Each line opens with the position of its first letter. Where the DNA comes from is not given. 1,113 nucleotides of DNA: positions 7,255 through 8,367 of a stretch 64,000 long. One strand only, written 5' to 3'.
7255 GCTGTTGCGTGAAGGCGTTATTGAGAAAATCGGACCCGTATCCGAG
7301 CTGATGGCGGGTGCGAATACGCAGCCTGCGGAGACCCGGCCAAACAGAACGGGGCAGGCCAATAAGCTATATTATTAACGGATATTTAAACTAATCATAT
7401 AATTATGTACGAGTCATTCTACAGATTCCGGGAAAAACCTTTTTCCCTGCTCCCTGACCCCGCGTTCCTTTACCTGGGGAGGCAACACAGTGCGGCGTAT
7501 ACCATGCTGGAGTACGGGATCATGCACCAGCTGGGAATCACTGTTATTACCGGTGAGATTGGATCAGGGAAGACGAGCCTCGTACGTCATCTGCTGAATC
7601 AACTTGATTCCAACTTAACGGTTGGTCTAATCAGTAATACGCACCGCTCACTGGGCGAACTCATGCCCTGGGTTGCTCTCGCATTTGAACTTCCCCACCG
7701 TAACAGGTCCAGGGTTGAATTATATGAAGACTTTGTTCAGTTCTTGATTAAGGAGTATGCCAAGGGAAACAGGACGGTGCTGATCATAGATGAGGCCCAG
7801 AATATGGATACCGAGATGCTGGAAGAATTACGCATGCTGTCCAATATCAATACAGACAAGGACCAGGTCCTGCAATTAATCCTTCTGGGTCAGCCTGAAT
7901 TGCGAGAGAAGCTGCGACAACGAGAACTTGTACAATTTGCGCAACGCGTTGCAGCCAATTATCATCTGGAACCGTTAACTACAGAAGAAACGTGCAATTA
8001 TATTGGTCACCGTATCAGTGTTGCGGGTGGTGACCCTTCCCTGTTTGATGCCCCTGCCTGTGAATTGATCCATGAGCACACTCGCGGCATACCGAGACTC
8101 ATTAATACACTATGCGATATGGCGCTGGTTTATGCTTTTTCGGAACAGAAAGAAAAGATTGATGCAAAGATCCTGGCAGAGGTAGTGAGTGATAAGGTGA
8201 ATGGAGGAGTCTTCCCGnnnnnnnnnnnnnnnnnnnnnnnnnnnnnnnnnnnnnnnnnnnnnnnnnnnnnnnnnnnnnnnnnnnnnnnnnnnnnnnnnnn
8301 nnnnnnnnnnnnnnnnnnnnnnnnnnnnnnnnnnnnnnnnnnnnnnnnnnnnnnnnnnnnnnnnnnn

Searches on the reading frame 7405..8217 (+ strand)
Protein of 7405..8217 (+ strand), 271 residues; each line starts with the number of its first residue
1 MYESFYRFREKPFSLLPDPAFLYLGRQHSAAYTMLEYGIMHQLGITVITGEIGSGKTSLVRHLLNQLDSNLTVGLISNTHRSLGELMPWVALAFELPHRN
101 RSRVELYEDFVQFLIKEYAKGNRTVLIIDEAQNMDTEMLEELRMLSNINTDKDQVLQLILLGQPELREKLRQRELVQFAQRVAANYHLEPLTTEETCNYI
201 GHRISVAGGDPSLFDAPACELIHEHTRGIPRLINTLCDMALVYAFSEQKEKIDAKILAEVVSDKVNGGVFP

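Call 15: find_homologous_proteins(query=window:7405-8217:+, max_evalue=1e-10)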
Query seq(271 aa) (271 aa): 7660 proteins with E <= 1e-10 among 8000 candidates; the best 120 are listed.
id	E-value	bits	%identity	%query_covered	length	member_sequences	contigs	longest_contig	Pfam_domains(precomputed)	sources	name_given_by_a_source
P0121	1.6e-118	413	67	100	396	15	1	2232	PF00515.35,PF13245.13,PF13424.13,PF13176.13,PF24885.2,PF13401.13,PF09848.16,PF13191.13,PF13374.13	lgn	-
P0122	1.7e-115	403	67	97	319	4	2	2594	PF13173.13,PF01443.25,PF13604.13,PF13245.13,PF13401.13,PF13191.13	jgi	jgi:putative secretion ATPase (PEP-CTERM system associated)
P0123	3.5e-115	402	66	100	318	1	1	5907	PF13173.13,PF01443.25,PF13604.13,PF13245.13,PF13401.13,PF13191.13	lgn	-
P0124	3.6e-115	402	67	97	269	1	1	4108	PF13173.13,PF01443.25,PF13604.13,PF13245.13,PF13401.13,PF13191.13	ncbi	ncbi:MAG: ExeA family protein, partial [Gammaproteobacteria bacterium]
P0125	5.7e-115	401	66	100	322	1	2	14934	PF01443.25,PF13604.13,PF13245.13,PF13401.13,PF13191.13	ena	-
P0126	1.9e-114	399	64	100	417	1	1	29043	PF13604.13,PF13245.13,PF02367.24,PF13401.13,PF09848.16,PF13191.13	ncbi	-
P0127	5.3e-114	398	63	100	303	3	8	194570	PF13604.13,PF13245.13,PF13401.13,PF09848.16,PF13191.13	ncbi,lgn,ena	-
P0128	5.4e-114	398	65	100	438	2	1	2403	PF13245.13,PF13401.13,PF20703.4,PF13191.13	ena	-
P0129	1.3e-113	397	63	100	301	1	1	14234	PF13604.13,PF13245.13,PF13401.13,PF09848.16,PF13191.13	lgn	-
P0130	1.7e-113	396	67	97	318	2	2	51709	PF13173.13,PF01443.25,PF13245.13,PF13401.13,PF01637.25,PF13191.13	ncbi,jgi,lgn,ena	ncbi:MAG: AAA family ATPase [Gammaproteobacteria bacterium]|jgi:putative secretion ATPase (PEP-CTERM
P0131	2.8e-113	396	64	100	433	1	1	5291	PF02492.26,PF13245.13,PF13401.13,PF20703.4,PF13191.13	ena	-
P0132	3.1e-113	395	64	100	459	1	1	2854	PF13604.13,PF13245.13,PF13401.13,PF09848.16,PF13191.13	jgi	jgi:type II secretory pathway predicted ATPase ExeA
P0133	3.2e-113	395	64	100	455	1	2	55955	PF13401.13,PF13191.13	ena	-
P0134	3.2e-113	395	62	100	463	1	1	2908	PF13604.13,PF13245.13,PF13401.13,PF09848.16,PF13191.13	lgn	-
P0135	5.0e-113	395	64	100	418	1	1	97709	PF13604.13,PF13245.13,PF13401.13,PF09848.16,PF13191.13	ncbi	-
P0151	4.8e-112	392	63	100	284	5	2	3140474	PF13604.13,PF13245.13,PF13401.13,PF09848.16,PF13191.13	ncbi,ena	-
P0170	2.5e-111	389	62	100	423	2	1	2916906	PF13604.13,PF13245.13,PF02367.24,PF13401.13,PF09848.16,PF13191.13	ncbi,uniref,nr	ncbi:type II secretory pathway predicted ATPase ExeA [Thiogranum longum]|uniref:Type II secretory pa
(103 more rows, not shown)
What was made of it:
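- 7405..8217 (+): AAA+ (AAA_22, ExeA/GspA-family) ATPase domain, residues 1-271; Walker A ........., Walker B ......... It is 62-67% identical to EPS-locus ATPases (call 15).
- Closest known: Wzz / tyrosine-autokinase-like / ExeA-like ATPase gene trio of XrtA. Same: The ATPase domain is 62-67% identical (call 15).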

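Call 16: find_encoding_contigs(protein=P0170, flank=8000, max_places=1)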
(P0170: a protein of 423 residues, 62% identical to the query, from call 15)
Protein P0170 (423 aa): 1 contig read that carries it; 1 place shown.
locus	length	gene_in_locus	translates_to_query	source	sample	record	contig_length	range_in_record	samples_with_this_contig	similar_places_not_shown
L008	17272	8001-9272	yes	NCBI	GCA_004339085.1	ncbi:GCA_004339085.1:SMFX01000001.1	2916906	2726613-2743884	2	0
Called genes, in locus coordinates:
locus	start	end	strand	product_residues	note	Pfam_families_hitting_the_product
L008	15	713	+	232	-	PF13759:2OG-FeII_Oxy_5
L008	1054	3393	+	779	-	PF00160:Pro_isomerase, PF22073:Cep192_D4 (faint), PF15780:ASH (faint), PF22544:HYDIN_VesB_CFA65-like_Ig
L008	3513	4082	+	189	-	PF02563:Poly_export, PF22461:SLBB_2, PF10531:SLBB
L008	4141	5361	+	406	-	-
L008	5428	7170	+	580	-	PF02706:Wzz (weak)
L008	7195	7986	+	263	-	PF01656:CbiA (weak), PF10609:ParA (weak), PF13614:AAA_31 (weak)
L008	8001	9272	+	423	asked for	PF02367:TsaE (weak), PF13191:AAA_16, PF13245:AAA_19 (faint), PF13401:AAA_22, PF13604:AAA_30 (weak), PF09848:SLFN-g3_helicase (weak)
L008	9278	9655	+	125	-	PF04892:VanZ-LLP1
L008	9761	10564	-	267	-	PF00459:Inositol_P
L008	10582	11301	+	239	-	PF00702:Hydrolase, PF12710:HAD (weak), PF13419:HAD_2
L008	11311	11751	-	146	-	PF03692:CxxCxxCC (weak)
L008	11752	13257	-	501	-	PF27104:FimW_N, PF27125:FimW_C (weak)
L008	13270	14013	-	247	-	PF01203:T2SSN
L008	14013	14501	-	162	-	PF04612:T2SSM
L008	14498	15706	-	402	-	PF05134:T2SSL, PF12693:GspL_C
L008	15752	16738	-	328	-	PF21687:T2SSK_1st, PF03934:T2SSK, PF12836:HHH_3 (weak)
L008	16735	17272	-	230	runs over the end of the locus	PF07963:N_methyl (weak), PF11612:T2SSJ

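Call 17: find_encoding_contigs(protein=P0151, flank=8000, max_places=1)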
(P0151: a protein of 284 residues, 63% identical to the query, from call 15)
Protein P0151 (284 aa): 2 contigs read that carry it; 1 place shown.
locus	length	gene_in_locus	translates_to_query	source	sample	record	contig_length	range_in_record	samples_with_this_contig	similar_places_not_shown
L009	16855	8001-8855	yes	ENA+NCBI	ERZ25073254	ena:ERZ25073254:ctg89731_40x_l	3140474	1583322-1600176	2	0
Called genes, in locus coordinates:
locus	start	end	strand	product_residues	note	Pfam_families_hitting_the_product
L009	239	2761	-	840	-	PF01564:Spermine_synth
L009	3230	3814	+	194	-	PF02563:Poly_export, PF10531:SLBB, PF22461:SLBB_2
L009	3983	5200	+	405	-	PF10677:DUF2490 (faint)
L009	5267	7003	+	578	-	PF02706:Wzz, PF13807:GNVR (weak)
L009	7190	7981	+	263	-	PF01656:CbiA (weak), PF10609:ParA (weak), PF13614:AAA_31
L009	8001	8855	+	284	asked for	PF13191:AAA_16, PF13604:AAA_30 (weak), PF09848:SLFN-g3_helicase (weak), PF13245:AAA_19 (weak), PF13401:AAA_22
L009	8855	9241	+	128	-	PF04892:VanZ-LLP1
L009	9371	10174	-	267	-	PF00459:Inositol_P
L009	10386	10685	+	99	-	PF01527:HTH_Tnp_1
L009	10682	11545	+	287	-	PF13276:HTH_21, PF00665:rve, PF13683:rve_3, PF13333:rve_2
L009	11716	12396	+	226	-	PF00702:Hydrolase, PF12710:HAD, PF13419:HAD_2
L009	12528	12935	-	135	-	-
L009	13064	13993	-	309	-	PF27104:FimW_N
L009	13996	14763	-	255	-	PF01203:T2SSN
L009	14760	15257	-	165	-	PF04612:T2SSM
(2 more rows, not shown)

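Call 18: find_encoding_contigs(protein=P0130, flank=8000, max_places=1)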
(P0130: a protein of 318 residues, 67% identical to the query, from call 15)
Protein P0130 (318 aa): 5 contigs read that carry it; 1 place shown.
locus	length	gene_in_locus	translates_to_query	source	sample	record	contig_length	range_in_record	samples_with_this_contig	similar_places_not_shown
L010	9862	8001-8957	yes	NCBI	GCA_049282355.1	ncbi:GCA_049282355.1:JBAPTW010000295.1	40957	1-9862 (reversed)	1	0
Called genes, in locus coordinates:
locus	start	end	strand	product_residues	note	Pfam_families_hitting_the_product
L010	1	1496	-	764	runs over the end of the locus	PF13089:PP_kinase_N, PF02503:PP_kinase, PF17941:PP_kinase_C_1, PF13091:PLDc_2 (faint), PF13090:PP_kinase_C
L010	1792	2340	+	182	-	PF01947:Rv2949c-like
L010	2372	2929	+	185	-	PF00908:dTDP_sugar_isom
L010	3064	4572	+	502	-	PF00753:Lactamase_B, PF12706:Lactamase_B_2 (faint), PF10996:Beta-Casp, PF07521:RMMBL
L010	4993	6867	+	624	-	PF02706:Wzz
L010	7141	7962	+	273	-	PF01656:CbiA, PF10609:ParA (weak), PF13614:AAA_31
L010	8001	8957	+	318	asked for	PF01637:ATPase_2 (faint), PF13191:AAA_16, PF13245:AAA_19 (faint), PF13401:AAA_22, PF01443:Viral_helicase1 (faint), PF13173:AAA_14 (faint)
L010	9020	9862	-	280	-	PF13592:HTH_33, PF13358:DDE_3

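Call 29: search_protein_families(library=pfam, proteins=[L008:7195-7986:+, L010:7141-7962:+, L008:8001-9272:+, L008:5428-7170:+, L008:4141-5361:+], max_evalue=0.01)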
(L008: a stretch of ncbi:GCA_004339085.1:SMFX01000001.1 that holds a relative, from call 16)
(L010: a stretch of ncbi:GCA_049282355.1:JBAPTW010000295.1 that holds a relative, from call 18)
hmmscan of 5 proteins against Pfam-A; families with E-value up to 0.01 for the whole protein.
L008:7195-7986:+ (263 aa): 3 families
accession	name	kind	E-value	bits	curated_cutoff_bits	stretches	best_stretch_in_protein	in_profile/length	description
PF13614.12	AAA_31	-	1.6e-06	28.6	27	1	87-237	3-155/177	AAA domain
PF10609.15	ParA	-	2.9e-06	27.3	27.1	1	86-257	4-173/246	NUBPL iron-transfer P-loop NTPase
PF01656.29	CbiA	-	8.3e-06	26.2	25.4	1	88-260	1-84/125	CobQ/CobB/MinD/ParA nucleotide binding domain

L010:7141-7962:+ (273 aa): 3 families
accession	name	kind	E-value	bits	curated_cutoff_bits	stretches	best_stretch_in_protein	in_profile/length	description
PF13614.12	AAA_31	-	5.1e-08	33.5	27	1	95-214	9-132/177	AAA domain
PF01656.29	CbiA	-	6.1e-08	33.1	25.4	1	90-260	1-83/125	CobQ/CobB/MinD/ParA nucleotide binding domain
PF10609.15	ParA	-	4e-07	30.1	27.1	1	91-260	7-175/246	NUBPL iron-transfer P-loop NTPase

L008:8001-9272:+ (423 aa): 21 families
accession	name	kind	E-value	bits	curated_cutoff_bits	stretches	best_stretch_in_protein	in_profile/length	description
PF13401.12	AAA_22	-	2.7e-28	99.3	27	1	42-170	4-130/130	AAA domain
PF13191.12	AAA_16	-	2.6e-10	41.5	32.6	1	41-154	22-163/167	AAA ATPase domain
PF13604.12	AAA_30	-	1.8e-06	28.2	27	1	36-162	11-123/191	AAA domain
PF09848.15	SLFN-g3_helicase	-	2.4e-06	27.5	24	1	46-147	4-110/354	Schlafen group 3, DNA/RNA helicase domain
PF02367.23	TsaE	-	8.2e-06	26.2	26.6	1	41-144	19-114/128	Threonylcarbamoyl adenosine biosynthesis protein TsaE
PF13245.12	AAA_19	-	1.2e-05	25.9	25.1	1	43-162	11-124/134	AAA domain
PF01637.24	ATPase_2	-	0.0001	22.6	33.2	1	40-233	17-222/225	ATPase domain predominantly from Archaea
PF02492.25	cobW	-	0.00011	22.3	20.7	1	46-81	3-38/180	CobW/HypB/UreG, nucleotide-binding domain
PF25199.1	nSTAND_NTPase5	-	0.00033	20.9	34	0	43-150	41-124/145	Novel STAND NTPase 5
PF20720.3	nSTAND3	-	0.00068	19.8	27.2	1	40-69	14-43/155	Novel STAND NTPase 3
PF13173.12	AAA_14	-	0.00082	19.8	27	1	46-147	5-86/129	AAA domain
PF13086.12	AAA_11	-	0.0014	18.9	27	1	39-83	13-43/257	AAA domain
PF01443.25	Viral_helicase1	-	0.0022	18.3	21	1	47-136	2-73/228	Viral superfamily 1 RNA helicase core domain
PF00004.35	AAA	-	0.0029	18.5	21.2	0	48-142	3-88/131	ATPase family associated with various cellular activities (AAA)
PF03205.20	MobB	-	0.0042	17.4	26.6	0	48-83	4-40/133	Molybdopterin guanine dinucleotide synthesis protein B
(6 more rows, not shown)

L008:5428-7170:+ (580 aa): 2 families
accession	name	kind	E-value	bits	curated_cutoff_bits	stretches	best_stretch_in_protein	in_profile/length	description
PF02706.20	Wzz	-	2e-06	28.5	25.5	1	6-116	3-90/91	Chain length determinant protein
PF13807.11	GNVR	-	6.3e-05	23.3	27.7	1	419-496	6-79/82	G-rich domain on putative tyrosine kinase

L008:4141-5361:+ (406 aa): 2 families
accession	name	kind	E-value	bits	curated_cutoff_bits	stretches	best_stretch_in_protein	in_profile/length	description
PF10677.15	DUF2490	-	0.0011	19.2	29.8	0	341-396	32-81/186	Protein of unknown function (DUF2490)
PF25222.1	DUF7840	-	0.0035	17.5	27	0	95-172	135-216/224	Domain of unknown function (DUF7840)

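Call 30: search_protein_families(library=ncbifam, proteins=[L008:7195-7986:+, L010:7141-7962:+, L008:8001-9272:+, L008:5428-7170:+, L008:4141-5361:+, L008:3513-4082:+], max_evalue=0.001)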
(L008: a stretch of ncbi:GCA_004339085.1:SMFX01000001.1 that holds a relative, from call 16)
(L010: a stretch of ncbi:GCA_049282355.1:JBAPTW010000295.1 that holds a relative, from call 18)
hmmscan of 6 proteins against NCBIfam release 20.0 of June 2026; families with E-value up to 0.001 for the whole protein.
L008:7195-7986:+ (263 aa): 9 families
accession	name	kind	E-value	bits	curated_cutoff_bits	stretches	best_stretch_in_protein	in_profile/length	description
TIGR03018.1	pepcterm_TyrKin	hypoth_equivalog_domain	7.5e-58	195.3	230.65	1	65-257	11-207/207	XrtA-associated tyrosine autokinase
TIGR01007.1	eps_fam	subfamily_domain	8.5e-32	110.3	108.05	1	68-259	2-190/204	polysaccharide biosynthesis tyrosine autokinase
TIGR03029.1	EpsG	equivalog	5.2e-30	104.5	313.8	1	55-257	72-273/274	chain length determinant protein tyrosine kinase EpsG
TIGR01005.1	eps_transp_fam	subfamily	4.8e-24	84.6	411.7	1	64-258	525-717/754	exopolysaccharide transport protein family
NF007350.0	PRK09841.1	equivalog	6.5e-21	74.1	1248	1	65-258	511-702/726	tyrosine-protein kinase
NF008568.0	PRK11519.1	equivalog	5.2e-19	67.9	1068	1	52-257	492-696/720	tyrosine-protein kinase Wzc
TIGR01968.1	minD_bact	equivalog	2.1e-08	33.9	212.9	1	86-231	2-143/261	septum site-determining protein MinD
TIGR03815.1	CpaE_hom_Actino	equivalog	3.5e-05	23.1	154.45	1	79-229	105-252/340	septum site-determining protein Ssd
NF008669.0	PRK11670.1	equivalog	0.00014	20.9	348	1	86-138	108-159/369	iron-sulfur cluster carrier protein ApbC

L010:7141-7962:+ (273 aa): 10 families
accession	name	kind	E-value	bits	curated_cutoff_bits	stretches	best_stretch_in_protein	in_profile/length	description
TIGR03018.1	pepcterm_TyrKin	hypoth_equivalog_domain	1.5e-45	155.1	230.65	1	64-258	8-207/207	XrtA-associated tyrosine autokinase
TIGR01007.1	eps_fam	subfamily_domain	9.5e-24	84.1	108.05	1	71-273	3-203/204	polysaccharide biosynthesis tyrosine autokinase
NF007350.0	PRK09841.1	equivalog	3.4e-19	68.4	1248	1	72-267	516-707/726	tyrosine-protein kinase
TIGR01005.1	eps_transp_fam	subfamily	2.7e-17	62.3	411.7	1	71-245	530-701/754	exopolysaccharide transport protein family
NF008568.0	PRK11519.1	equivalog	9.1e-17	60.5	1068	1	64-273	504-708/720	tyrosine-protein kinase Wzc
TIGR03029.1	EpsG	equivalog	9.5e-13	47.9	313.8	1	72-257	88-272/274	chain length determinant protein tyrosine kinase EpsG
NF047398.1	AAA_KGGVGR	domain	2.6e-06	27.9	90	1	99-153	14-70/190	KGGVGR-motif variant AAA ATPase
NF041136.1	MrpORP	equivalog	0.00023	20.5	450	1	92-144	10-61/365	iron-sulfur cluster carrier protein MrpORP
NF008669.0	PRK11670.1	equivalog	0.00038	19.5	348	1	89-155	109-174/369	iron-sulfur cluster carrier protein ApbC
TIGR01969.1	minD_arch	subfamily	0.00051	19.3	201.75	1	95-261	8-171/251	cell division ATPase MinD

L008:8001-9272:+ (423 aa): 3 families
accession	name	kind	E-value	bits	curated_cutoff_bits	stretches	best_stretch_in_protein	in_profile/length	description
TIGR03015.1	pepcterm_ATPase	hypoth_equivalog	6.3e-91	304.5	324.5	1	1-265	1-267/269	XrtA/PEP-CTERM system-associated ATPase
TIGR01447.1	recD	equivalog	0.00085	18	310.15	0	39-70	159-190/597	exodeoxyribonuclease V subunit alpha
TIGR00150.1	T6A_YjeE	equivalog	0.00091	19.1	60.1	0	42-137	21-110/135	tRNA (adenosine(37)-N6)-threonylcarbamoyltransferase complex ATPase subunit type 1 TsaE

L008:5428-7170:+ (580 aa): 8 families
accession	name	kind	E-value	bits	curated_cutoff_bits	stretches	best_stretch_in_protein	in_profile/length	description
TIGR03007.1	pepcterm_ChnLen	equivalog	5.5e-81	272.3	278.85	2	311-555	250-493/498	XrtA system polysaccharide chain length determinant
TIGR03017.1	EpsF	equivalog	3.9e-15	55.5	422.75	2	338-522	263-443/444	chain length determinant protein EpsF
NF008568.0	PRK11519.1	equivalog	1.8e-09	36.4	1068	1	140-209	229-298/720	tyrosine-protein kinase Wzc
NF045487.1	ASRP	equivalog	4.3e-08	32.2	300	1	294-439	337-475/593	archaea-specific SMC-related protein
TIGR01005.1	eps_transp_fam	subfamily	2.3e-07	29.4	411.7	1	384-532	343-487/754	exopolysaccharide transport protein family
NF007350.0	PRK09841.1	equivalog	6.6e-07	27.8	1248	1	141-211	230-300/726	tyrosine-protein kinase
NF041864.1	EpsV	equivalog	1.2e-06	27.3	800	1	317-497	291-455/484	PCP family exopolysaccharide biosynthesis protein EpsV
TIGR02168.1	SMC_prok_B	equivalog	0.00013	19.9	567.35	1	167-440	235-503/1181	chromosome segregation protein SMC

L008:4141-5361:+ (406 aa): 1 family
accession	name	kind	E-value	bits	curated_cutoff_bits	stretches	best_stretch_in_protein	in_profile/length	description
TIGR03016.1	pepcterm_hypo_1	hypoth_equivalog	4.5e-16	58.9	90.85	1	24-173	2-155/477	TIGR03016 family PEP-CTERM system-associated outer membrane protein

L008:3513-4082:+ (189 aa): 4 families
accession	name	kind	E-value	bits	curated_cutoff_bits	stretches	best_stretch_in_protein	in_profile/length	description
TIGR03027.2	pepcterm_export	equivalog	1.7e-40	138.5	180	1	31-189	2-165/169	XrtA/PEP-CTERM system exopolysaccharide export protein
NF041843.1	EpsY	equivalog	2.2e-33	115.3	320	1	29-188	50-210/211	exopolysaccharide export protein EpsY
TIGR03028.1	EpsE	equivalog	8.2e-32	110.4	262.65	1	32-188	2-159/239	polysaccharide export protein EpsE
NF011658.0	PRK15078.1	subfamily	3.6e-23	81.9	333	1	31-189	84-250/380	polysaccharide export protein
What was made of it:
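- On BY-kinase (CpsD/CapB; TIGR01007/TIGR03018): TIGR03018 scores are below the cutoff (call 30), hence 'kinase-like'.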

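Call 37: find_related_loci(query=A2, collection=metagenome_contigs, flank=6000)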
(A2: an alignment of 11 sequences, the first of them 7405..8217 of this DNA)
Query A2 (271 aa) in metagenome_contigs; peptide patterns used: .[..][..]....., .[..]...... (x = any residue, [..] = any of these).
600 stretches matched a pattern (row limit reached: there are more); 433 encode a relative of the query (tblastn E <= 1e-3); the best 80 are kept; 80 distinct loci.
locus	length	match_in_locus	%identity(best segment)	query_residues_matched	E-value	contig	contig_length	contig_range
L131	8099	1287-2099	62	1-271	1e-120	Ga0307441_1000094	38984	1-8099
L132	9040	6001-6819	62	1-271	2e-116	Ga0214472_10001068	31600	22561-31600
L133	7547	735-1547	58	1-271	2e-107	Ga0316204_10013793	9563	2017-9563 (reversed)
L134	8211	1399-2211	58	1-271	1e-104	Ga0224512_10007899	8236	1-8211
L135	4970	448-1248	58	1-267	8e-105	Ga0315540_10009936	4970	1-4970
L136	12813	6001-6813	55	1-271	1e-103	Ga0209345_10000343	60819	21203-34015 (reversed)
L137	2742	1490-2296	59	1-269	5e-107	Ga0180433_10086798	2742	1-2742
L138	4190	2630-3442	60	1-271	3e-104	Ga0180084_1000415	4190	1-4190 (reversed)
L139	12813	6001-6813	54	1-271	5e-103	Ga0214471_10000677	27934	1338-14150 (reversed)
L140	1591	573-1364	56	1-264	5e-108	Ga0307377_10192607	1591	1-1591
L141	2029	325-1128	56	1-267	4e-106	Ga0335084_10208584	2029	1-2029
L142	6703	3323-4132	52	1-270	3e-97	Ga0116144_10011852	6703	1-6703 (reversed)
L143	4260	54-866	52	1-271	9e-97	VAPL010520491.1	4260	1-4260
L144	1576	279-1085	55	1-269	7e-101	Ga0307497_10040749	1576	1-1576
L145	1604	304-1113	53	1-270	2e-99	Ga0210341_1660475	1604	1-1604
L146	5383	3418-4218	51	1-267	1e-93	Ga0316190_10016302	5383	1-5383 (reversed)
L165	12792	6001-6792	48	1-264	6e-82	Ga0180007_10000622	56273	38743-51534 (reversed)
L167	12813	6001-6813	45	1-271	3e-79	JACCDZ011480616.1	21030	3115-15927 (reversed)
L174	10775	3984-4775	42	1-263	2e-72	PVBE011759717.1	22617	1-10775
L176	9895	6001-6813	44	1-270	2e-71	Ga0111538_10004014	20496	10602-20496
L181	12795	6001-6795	42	1-263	2e-69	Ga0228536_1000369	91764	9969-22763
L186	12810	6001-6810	40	1-268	2e-68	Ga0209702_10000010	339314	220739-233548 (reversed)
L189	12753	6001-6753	44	2-252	6e-68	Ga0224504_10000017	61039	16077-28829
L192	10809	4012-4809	41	1-263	2e-67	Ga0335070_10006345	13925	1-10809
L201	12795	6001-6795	41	1-263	8e-67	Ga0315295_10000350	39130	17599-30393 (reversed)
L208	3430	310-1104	41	1-263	1e-65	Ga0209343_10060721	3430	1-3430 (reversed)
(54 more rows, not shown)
